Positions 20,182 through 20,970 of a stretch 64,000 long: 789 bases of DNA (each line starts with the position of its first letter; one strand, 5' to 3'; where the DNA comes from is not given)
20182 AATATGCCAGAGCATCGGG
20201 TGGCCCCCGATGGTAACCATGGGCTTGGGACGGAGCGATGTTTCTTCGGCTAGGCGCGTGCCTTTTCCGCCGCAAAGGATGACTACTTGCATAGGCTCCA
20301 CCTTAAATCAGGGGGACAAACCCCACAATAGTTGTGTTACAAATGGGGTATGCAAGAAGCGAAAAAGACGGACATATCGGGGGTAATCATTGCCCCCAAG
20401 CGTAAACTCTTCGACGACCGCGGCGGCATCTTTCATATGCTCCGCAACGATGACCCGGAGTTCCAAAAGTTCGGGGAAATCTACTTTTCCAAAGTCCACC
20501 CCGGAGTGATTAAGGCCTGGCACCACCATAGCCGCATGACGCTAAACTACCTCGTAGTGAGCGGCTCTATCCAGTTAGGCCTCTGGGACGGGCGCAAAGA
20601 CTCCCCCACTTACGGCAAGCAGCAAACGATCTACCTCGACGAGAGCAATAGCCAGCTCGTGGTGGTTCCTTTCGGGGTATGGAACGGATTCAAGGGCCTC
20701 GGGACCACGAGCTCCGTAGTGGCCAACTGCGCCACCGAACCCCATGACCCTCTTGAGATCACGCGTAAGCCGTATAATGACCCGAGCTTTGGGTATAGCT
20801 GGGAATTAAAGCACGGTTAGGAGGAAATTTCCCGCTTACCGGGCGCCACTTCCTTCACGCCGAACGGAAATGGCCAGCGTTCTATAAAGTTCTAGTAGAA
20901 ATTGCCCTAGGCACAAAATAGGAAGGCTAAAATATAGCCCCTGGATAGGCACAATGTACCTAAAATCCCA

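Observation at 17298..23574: CDP-dideoxyhexose pathway with E1 (RfbH) but no E3 reductase, plus an extra aminotransferase and cupin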

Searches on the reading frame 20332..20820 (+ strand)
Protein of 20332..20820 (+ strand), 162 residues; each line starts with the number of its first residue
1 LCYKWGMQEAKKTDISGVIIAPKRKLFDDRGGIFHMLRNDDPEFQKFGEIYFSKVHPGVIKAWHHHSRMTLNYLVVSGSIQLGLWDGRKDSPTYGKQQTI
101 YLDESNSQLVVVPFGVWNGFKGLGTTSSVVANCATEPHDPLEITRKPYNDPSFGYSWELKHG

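Call 3: search_protein_families(library=pfam, proteins=[window:20332-20820:+])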
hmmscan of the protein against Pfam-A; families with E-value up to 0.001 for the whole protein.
window:20332-20820:+ (162 aa): 2 families
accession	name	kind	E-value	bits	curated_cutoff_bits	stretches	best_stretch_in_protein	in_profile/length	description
PF00908.23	dTDP_sugar_isom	-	3.6e-14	53.2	27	1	12-158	1-153/168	dTDP-4-dehydrorhamnose 3,5-epimerase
PF14667.12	Polysacc_synt_C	-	4.8e-05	23.9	28.7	1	28-86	3-56/111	Polysaccharide biosynthesis C-terminal domain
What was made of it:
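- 20332..20820 (+): Short RmlC-family cupin, probably a CDP-4-keto-(3,)6-deoxyhexose epimerase. The true start is probably the ATG at 20350 (156 aa). PF00908, 53 bits (call 3).
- Checked: The cupin (20332-20820) matches PF00908 at 53 bits (call 3).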

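Call 4: search_protein_families(library=ncbifam, proteins=[window:20332-20820:+])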
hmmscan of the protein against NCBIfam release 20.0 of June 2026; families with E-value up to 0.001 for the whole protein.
window:20332-20820:+ (162 aa): 1 family
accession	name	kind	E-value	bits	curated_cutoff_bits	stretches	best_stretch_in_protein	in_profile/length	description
TIGR01221.1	rmlC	equivalog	4.4e-11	42.9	155.75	1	11-160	3-157/176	dTDP-4-dehydrorhamnose 3,5-epimerase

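Call 34: search_solved_structures(query=window:20332-20820:+, show_alignments=2, max_evalue=0.01)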
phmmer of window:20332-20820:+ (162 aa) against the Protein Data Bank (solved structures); distinct sequences matched with E-value up to 0.01: 32.
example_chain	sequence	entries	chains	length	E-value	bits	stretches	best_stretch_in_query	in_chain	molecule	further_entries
3ejk_A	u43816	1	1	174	1.8e-30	109.1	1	15-157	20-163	dTDP Sugar Isomerase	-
9j9s_A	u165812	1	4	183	8.8e-08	35.2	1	12-160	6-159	dTDP-4-dehydrorhamnose 3,5-epimerase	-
9j9q_A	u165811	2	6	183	9.9e-08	35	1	12-160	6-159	dTDP-4-dehydrorhamnose 3,5-epimerase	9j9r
9uyw_A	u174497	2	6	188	1e-07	35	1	12-160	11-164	dTDP-4-dehydrorhamnose 3,5-epimerase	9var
23eg_A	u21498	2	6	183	1.1e-07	34.9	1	12-160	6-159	dTDP-4-dehydrorhamnose 3,5-epimerase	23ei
23ef_A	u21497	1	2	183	1.2e-07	34.8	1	12-160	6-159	dTDP-4-dehydrorhamnose 3,5-epimerase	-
1ep0_A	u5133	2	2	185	1.3e-07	34.7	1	12-160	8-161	DTDP-6-DEOXY-D-XYLO-4-HEXULOSE 3,5-EPIMERASE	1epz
9kyn_A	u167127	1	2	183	2.9e-07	33.5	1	12-160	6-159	dTDP-4-dehydrorhamnose 3,5-epimerase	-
9j9t_A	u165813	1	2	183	5.7e-07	32.5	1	12-160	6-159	dTDP-4-dehydrorhamnose 3,5-epimerase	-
9j9u_A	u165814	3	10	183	6.4e-07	32.4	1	12-160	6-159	dTDP-4-dehydrorhamnose 3,5-epimerase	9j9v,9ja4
7ani_A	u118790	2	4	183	8.9e-07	31.9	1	4-157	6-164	Thymidine diphospho-4-keto-rhamnose 3,5-epimerase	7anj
8dcl_A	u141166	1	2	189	9.5e-07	31.8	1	4-157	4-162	GDP-D-glycero-4-keto-D-lyxo-heptose-3-epimerase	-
1upi_A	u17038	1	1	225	1e-06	31.7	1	55-161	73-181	DTDP-4-DEHYDRORHAMNOSE 3,5-EPIMERASE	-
1pm7_A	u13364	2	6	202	1.1e-06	31.6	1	57-161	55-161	RFBC | DTDP-4-DEHYDRORHAMNOSE 3,5-EPIMERASE RMLC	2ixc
8dak_A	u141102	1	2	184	1.5e-06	31.2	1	5-158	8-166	GDP-D-glycero-4-keto-d-lyxo-heptose-3-epimerase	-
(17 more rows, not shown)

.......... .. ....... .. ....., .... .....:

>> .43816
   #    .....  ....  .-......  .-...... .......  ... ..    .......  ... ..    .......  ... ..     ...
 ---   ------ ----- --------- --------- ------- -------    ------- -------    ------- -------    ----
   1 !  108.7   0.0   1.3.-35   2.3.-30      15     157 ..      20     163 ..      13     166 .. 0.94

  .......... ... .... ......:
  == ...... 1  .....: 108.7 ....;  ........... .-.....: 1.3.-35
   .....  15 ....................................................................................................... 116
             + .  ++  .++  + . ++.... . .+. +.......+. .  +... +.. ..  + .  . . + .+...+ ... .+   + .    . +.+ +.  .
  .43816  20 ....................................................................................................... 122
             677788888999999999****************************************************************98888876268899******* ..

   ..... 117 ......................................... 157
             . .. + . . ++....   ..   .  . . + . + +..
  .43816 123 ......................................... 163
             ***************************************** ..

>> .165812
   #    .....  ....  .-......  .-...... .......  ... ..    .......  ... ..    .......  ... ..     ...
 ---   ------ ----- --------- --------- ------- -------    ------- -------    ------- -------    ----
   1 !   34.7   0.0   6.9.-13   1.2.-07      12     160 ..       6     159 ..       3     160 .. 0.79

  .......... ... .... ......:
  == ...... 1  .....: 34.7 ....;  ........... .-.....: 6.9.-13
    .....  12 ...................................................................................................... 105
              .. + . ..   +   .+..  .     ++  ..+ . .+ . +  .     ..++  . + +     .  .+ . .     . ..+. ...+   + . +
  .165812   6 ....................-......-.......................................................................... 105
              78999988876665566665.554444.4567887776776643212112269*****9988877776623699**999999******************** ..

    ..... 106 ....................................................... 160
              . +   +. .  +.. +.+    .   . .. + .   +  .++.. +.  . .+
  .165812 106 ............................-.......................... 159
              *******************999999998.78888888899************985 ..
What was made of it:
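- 20332..20820 (+): Best solved relative is the uncharacterised 3EJK (E = 2e-30, call 34).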

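Call 51: find_homologous_proteins(query=window:20332-20820:+, max_evalue=1e-10)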
Query window:20332-20820:+ (162 aa): 2504 proteins with E <= 1e-10 among 2510 candidates; the best 120 are listed.
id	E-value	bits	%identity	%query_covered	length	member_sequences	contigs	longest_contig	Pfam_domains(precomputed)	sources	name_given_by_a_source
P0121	3.3e-96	338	91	96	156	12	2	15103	PF00908.24,PF14667.13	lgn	-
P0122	2.5e-89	315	85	96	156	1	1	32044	PF00908.24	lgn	-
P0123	4.0e-85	302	85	91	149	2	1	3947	PF00908.24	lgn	-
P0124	5.6e-85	301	83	93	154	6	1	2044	PF00908.24,PF14667.13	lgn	-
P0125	1.6e-84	300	81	96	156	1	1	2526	PF00908.24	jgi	jgi:dTDP-4-dehydrorhamnose 3,5-epimerase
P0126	2.3e-84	299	82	93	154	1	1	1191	PF00908.24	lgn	-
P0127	1.2e-83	297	84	91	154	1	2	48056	PF00908.24,PF14667.13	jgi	jgi:dTDP-4-dehydrorhamnose 3,5-epimerase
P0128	1.8e-83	296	81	94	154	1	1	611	PF00908.24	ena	-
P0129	7.9e-83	294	82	91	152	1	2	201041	PF00908.24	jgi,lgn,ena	-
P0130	9.1e-83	294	80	96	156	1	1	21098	PF00908.24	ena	-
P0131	1.4e-82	294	81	93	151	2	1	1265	PF00908.24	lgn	-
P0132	3.2e-82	292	79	94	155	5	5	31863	PF00908.24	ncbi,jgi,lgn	jgi:dTDP-4-dehydrorhamnose 3,5-epimerase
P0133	6.2e-82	291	81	91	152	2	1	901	PF00908.24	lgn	-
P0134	6.4e-82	291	78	95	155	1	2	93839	PF00908.24,PF14667.13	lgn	-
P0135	2.3e-81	290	81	94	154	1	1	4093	PF00908.24,PF14667.13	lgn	-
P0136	2.3e-81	290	81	91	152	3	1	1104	PF00908.24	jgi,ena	-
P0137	3.6e-81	289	75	100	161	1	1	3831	PF00908.24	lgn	-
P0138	6.7e-81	288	80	91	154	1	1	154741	PF00908.24,PF14667.13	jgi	jgi:dTDP-4-dehydrorhamnose 3,5-epimerase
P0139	9.9e-81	287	80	91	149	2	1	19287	PF00908.24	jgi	-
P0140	2.9e-80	286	76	95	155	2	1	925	PF00908.24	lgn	-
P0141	5.3e-80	285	80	91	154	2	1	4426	PF00908.24,PF14667.13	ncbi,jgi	jgi:dTDP-4-dehydrorhamnose 3,5-epimerase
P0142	8.2e-80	284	81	91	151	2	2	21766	PF00908.24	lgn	-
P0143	9.5e-80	284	80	91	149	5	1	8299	PF00908.24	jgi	jgi:dTDP-4-dehydrorhamnose 3,5-epimerase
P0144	1.4e-79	284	78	94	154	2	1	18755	PF00908.24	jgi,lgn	-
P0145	2.0e-79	283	79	91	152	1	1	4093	PF00908.24,PF14667.13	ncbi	-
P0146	5.4e-79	282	75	94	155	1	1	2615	PF00908.24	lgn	-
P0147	7.3e-79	281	79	91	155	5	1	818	PF00908.24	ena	-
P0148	2.8e-78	280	78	94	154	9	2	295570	PF00908.24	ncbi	-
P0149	5.6e-78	279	79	91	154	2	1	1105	PF00908.24,PF14667.13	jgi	jgi:dTDP-4-dehydrorhamnose 3,5-epimerase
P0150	9.3e-78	278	75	95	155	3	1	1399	PF00908.24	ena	-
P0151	1.1e-77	278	78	91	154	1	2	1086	PF00908.24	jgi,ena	jgi:dTDP-4-dehydrorhamnose 3,5-epimerase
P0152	1.7e-77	277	75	96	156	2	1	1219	PF00908.24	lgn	-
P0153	2.8e-77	276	76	94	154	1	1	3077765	PF00908.24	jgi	jgi:dTDP-4-dehydrorhamnose 3,5-epimerase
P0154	5.3e-77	275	77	91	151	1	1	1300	PF00908.24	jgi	-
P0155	4.4e-76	272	75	94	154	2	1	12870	PF00908.24,PF14667.13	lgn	-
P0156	4.8e-76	272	74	94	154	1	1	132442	PF05523.18,PF00908.24,PF14667.13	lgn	-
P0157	7.0e-76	272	78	91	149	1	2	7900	PF00908.24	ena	-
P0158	1.7e-75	270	76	91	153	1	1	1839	PF00908.24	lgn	-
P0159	1.7e-75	270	75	91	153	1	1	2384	PF00908.24,PF14667.13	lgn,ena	-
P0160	4.0e-75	269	75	94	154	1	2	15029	PF00908.24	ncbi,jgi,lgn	ncbi:MAG TPA: dTDP-4-dehydrorhamnose 3,5-epimerase family protein [Bdellovibrionota bacterium]|jgi:d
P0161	4.9e-75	269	74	96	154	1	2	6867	PF00908.24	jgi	jgi:dTDP-4-dehydrorhamnose 3,5-epimerase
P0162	5.9e-75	269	77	93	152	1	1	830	PF00908.24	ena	-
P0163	7.7e-75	268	76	91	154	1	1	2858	PF00908.24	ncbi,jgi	jgi:dTDP-4-dehydrorhamnose 3,5-epimerase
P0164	3.6e-74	266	75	91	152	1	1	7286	PF00908.24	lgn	-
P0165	5.0e-74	266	73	91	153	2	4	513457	PF00908.24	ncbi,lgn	-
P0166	5.2e-74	266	76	91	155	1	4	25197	PF00908.24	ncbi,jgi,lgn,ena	jgi:dTDP-4-dehydrorhamnose 3,5-epimerase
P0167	6.8e-74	265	74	94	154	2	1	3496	PF00908.24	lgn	-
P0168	7.7e-74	265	76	91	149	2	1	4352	PF00908.24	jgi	-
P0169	1.2e-73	264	72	94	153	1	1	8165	PF00908.24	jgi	jgi:dTDP-4-dehydrorhamnose 3,5-epimerase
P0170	1.2e-73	264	74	94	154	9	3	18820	PF00908.24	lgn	-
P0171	3.2e-73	263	74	91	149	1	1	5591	PF00908.24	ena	-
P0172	4.1e-72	259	73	91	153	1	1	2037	PF00908.24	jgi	jgi:dTDP-4-dehydrorhamnose 3,5-epimerase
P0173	4.1e-71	256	73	96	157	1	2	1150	PF00908.24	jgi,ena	-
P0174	2.2e-68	247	69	96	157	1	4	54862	PF00908.24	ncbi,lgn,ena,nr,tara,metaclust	ncbi:MAG: dTDP-4-dehydrorhamnose 3,5-epimerase [Bdellovibrionaceae bacterium]|nr:dTDP-4-dehydrorhamn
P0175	2.5e-68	247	74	88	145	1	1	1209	PF00908.24,PF14667.13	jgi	jgi:dTDP-4-dehydrorhamnose 3,5-epimerase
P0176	4.2e-68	246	83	78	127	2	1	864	PF00908.24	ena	-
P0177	1.1e-67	245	81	78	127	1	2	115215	PF00908.24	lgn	-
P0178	4.7e-67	243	72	91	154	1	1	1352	PF00908.24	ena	-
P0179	4.8e-66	240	82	78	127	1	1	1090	PF00908.24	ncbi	-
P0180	1.0e-65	239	70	91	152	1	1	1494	PF00908.24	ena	-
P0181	2.3e-65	237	65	96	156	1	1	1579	PF00908.24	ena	-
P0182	2.9e-64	234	65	95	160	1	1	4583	PF00908.24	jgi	jgi:dTDP-4-dehydrorhamnose 3,5-epimerase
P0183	2.9e-64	234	71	91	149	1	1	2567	PF00908.24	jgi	jgi:dTDP-4-dehydrorhamnose 3,5-epimerase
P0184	3.0e-64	234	65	100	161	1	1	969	PF00908.24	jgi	jgi:dTDP-4-dehydrorhamnose 3,5-epimerase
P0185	1.2e-63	232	66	91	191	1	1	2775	PF00908.24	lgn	-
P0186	1.6e-63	231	68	91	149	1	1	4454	PF00908.24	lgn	-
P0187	6.8e-62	226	64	96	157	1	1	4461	PF00908.24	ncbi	-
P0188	1.9e-61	225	64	94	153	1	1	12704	PF00908.24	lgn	-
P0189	2.0e-61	225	63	93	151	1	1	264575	PF00908.24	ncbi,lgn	-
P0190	4.9e-61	223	65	91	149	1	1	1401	PF00908.24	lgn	-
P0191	6.3e-61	223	65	91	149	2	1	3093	PF00908.24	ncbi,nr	ncbi:MAG TPA: dTDP-4-dehydrorhamnose 3,5-epimerase family protein [Oligoflexia bacterium]|nr:dTDP-4-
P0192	9.0e-61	222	66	92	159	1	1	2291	PF00908.24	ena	-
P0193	1.7e-59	218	65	91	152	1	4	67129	PF00908.24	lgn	-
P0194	3.2e-59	217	64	93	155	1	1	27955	PF00908.24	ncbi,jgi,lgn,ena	-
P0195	5.2e-59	217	64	91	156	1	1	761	PF00908.24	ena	-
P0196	8.7e-59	216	62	91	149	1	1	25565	PF00908.24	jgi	-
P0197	3.2e-58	214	58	93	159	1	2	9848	PF00908.24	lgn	-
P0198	6.3e-58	213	61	96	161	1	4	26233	PF00908.24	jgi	jgi:dTDP-4-dehydrorhamnose 3,5-epimerase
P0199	1.6e-57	212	61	91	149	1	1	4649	PF00908.24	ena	-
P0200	2.7e-57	211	61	91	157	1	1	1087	PF00908.24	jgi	jgi:dTDP-4-dehydrorhamnose 3,5-epimerase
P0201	4.2e-57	211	59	94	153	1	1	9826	PF00908.24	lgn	-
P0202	5.6e-57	210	61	91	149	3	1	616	PF00908.24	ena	-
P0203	8.0e-57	210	60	91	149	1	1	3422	PF00908.24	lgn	-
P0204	3.3e-56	208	72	78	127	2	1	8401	PF00908.24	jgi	jgi:dTDP-4-dehydrorhamnose 3,5-epimerase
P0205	4.3e-56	207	61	91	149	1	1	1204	PF00908.24,PF14667.13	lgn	-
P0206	1.6e-55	205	61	90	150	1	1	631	PF00908.24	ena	-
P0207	1.8e-55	205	62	91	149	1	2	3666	PF00908.24,PF14667.13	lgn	-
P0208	2.4e-55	205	77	71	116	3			PF00908.24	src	-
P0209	4.1e-55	204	60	93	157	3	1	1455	PF00908.24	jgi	-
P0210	5.4e-55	204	62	91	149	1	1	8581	PF00908.24,PF14667.13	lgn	-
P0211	5.8e-55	204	57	91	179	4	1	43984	PF00908.24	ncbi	-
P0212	7.4e-55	203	59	91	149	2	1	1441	PF00908.24,PF14667.13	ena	-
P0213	8.4e-55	203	61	91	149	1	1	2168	PF00908.24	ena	-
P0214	1.1e-54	203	61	90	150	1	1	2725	PF00908.24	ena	-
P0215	1.2e-54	202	59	93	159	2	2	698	PF00908.24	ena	-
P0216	1.3e-54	202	60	91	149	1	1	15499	PF00908.24,PF14667.13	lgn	-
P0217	2.7e-54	201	60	91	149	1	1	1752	PF00908.24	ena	-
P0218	2.7e-54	201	61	91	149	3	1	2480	PF00908.24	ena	-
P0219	4.7e-54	201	63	91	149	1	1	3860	PF00908.24,PF14667.13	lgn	-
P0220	5.0e-54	201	64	88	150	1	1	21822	PF05523.18,PF00908.24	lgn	-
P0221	6.0e-54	200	62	91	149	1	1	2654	PF00908.24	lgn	-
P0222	6.4e-54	200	61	91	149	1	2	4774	PF05523.18,PF00908.24,PF14667.13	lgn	-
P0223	9.1e-54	200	57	96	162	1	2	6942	PF00908.24,PF14667.13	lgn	-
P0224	1.5e-53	199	61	91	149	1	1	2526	PF00908.24,PF14667.13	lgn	-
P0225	1.7e-53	199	61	91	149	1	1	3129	PF00908.24,PF14667.13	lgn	-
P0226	1.8e-53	199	58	91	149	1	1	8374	PF00908.24,PF14667.13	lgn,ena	-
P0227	1.9e-53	199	59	91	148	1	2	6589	PF00908.24,PF14667.13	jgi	jgi:dTDP-4-dehydrorhamnose 3,5-epimerase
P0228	1.9e-53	199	58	91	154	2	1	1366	PF00908.24,PF14667.13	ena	-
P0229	1.9e-53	199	61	91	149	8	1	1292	PF00908.24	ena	-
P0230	2.1e-53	198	57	93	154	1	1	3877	PF05523.18,PF00908.24,PF14667.13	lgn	-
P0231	2.6e-53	198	59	91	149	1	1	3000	PF00908.24,PF14667.13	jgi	jgi:dTDP-4-dehydrorhamnose 3,5-epimerase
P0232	2.6e-53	198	59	91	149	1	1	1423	PF00908.24,PF14667.13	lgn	-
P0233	2.7e-53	198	59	93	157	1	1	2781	PF00908.24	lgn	-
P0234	3.8e-53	198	61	91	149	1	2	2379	PF00908.24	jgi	jgi:dTDP-4-dehydrorhamnose 3,5-epimerase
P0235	5.4e-53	197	57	91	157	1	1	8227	PF00908.24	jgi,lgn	jgi:dTDP-4-dehydrorhamnose 3,5-epimerase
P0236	5.8e-53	197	57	94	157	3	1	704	PF00908.24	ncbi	-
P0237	5.9e-53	197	61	91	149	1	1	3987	PF00908.24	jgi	jgi:dTDP-4-dehydrorhamnose 3,5-epimerase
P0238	6.2e-53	197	62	89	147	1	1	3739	PF00908.24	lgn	-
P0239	7.8e-53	197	61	89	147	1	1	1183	PF00908.24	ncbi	-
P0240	8.3e-53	197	57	93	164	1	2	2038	PF00908.24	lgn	-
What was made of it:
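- A few homologues carry precomputed PF05523 (FdtA) hits (call 51).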

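Call 62: find_encoding_contigs(protein=P0189, flank=9000, max_places=1)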
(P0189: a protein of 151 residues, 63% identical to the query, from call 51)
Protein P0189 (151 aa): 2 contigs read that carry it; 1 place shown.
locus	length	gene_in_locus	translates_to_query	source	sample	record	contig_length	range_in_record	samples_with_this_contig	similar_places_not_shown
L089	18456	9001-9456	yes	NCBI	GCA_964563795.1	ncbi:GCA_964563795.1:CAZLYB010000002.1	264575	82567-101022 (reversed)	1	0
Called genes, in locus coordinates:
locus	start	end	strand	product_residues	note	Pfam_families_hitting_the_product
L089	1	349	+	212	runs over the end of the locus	PF00156:Pribosyltran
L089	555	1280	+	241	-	-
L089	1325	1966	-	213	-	-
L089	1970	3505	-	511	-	PF00535:Glycos_transf_2, PF13489:Methyltransf_23, PF08241:Methyltransf_11, PF08242:Methyltransf_12, PF13649:Methyltransf_25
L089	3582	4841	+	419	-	PF13439:Glyco_transf_4, PF13579:Glyco_trans_4_4, PF20706:GT4-conflict (weak), PF00534:Glycos_transf_1, PF13692:Glyco_trans_1_4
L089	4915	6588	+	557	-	PF00884:Sulfatase, PF01663:Phosphodiest (faint)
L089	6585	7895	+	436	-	PF00155:Aminotran_1_2 (weak), PF01041:DegT_DnrJ_EryC1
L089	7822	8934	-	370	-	PF04321:RmlD_sub_bind, PF01073:3Beta_HSD, PF01370:Epimerase, PF02719:Polysacc_synt_2, PF16363:GDP_Man_Dehyd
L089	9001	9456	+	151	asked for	PF00908:dTDP_sugar_isom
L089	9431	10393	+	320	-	PF00535:Glycos_transf_2, PF10111:Glyco_tranf_2_2, PF13641:Glyco_tranf_2_3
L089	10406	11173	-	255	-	PF00483:NTP_transferase, PF12804:NTP_transf_3 (weak)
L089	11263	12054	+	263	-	PF00535:Glycos_transf_2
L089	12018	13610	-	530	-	-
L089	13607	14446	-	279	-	PF13489:Methyltransf_23, PF13649:Methyltransf_25, PF13847:Methyltransf_31 (weak), PF08241:Methyltransf_11, PF08242:Methyltransf_12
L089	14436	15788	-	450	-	-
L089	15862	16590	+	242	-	PF00535:Glycos_transf_2, PF10111:Glyco_tranf_2_2 (weak)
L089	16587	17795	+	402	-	PF00155:Aminotran_1_2, PF01041:DegT_DnrJ_EryC1, PF00266:Aminotran_5 (weak)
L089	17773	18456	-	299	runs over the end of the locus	PF01370:Epimerase, PF04321:RmlD_sub_bind, PF16363:GDP_Man_Dehyd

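Call 63: find_encoding_contigs(protein=P0211, flank=9000, max_places=1)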
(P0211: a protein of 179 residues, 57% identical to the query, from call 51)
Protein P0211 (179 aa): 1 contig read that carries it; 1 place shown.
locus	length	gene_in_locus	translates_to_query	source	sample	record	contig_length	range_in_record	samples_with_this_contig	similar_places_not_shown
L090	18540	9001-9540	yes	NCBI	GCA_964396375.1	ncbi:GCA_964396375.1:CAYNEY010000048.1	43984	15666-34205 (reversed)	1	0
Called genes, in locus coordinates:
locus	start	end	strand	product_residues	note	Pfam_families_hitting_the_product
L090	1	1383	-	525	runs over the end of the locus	PF23357:DUF7088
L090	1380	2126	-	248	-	PF12679:ABC2_membrane_2 (weak), PF12730:ABC2_membrane_4 (weak), PF12698:ABC2_membrane_3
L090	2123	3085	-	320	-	PF00005:ABC_tran, PF13304:AAA_21 (weak)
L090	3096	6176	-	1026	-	PF07517:SecA_DEAD, PF01043:SecA_PP_bind, PF21090:P-loop_SecA, PF07516:SecA_SW, PF02810:SEC-C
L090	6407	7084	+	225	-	PF00440:TetR_N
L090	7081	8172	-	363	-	PF01073:3Beta_HSD (weak), PF01370:Epimerase, PF02719:Polysacc_synt_2, PF04321:RmlD_sub_bind, PF16363:GDP_Man_Dehyd, PF07993:NAD_binding_4 (weak)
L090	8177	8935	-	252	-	PF00483:NTP_transferase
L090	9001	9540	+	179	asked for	PF00908:dTDP_sugar_isom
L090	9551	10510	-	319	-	PF01370:Epimerase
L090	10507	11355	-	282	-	PF00535:Glycos_transf_2, PF13641:Glyco_tranf_2_3 (weak)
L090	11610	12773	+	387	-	PF03706:LPG_synthase_TM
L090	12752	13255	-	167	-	PF03061:4HBT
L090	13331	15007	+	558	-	PF02163:Peptidase_M50, PF00595:PDZ (faint), PF13180:PDZ_2 (weak), PF14685:PDZ_Tricorn (faint), PF17820:PDZ_6, PF21558:Pept_S41_N_bact (faint), PF13180:PDZ_2 (weak), PF17820:PDZ_6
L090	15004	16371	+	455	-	PF01029:NusB, PF01189:Methyltr_RsmB-F, PF01728:FtsJ (weak), PF13847:Methyltransf_31 (weak)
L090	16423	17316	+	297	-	PF00701:DHDPS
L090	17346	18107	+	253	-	PF01113:DapB_N, PF05173:DapB_C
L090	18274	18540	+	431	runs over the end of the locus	PF01670:Glyco_hydro_12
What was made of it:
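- L090 has RfbF, RfbG, cupin and SDR without E1, so the cupin is a general CDP-sugar epimerase partner (call 63).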
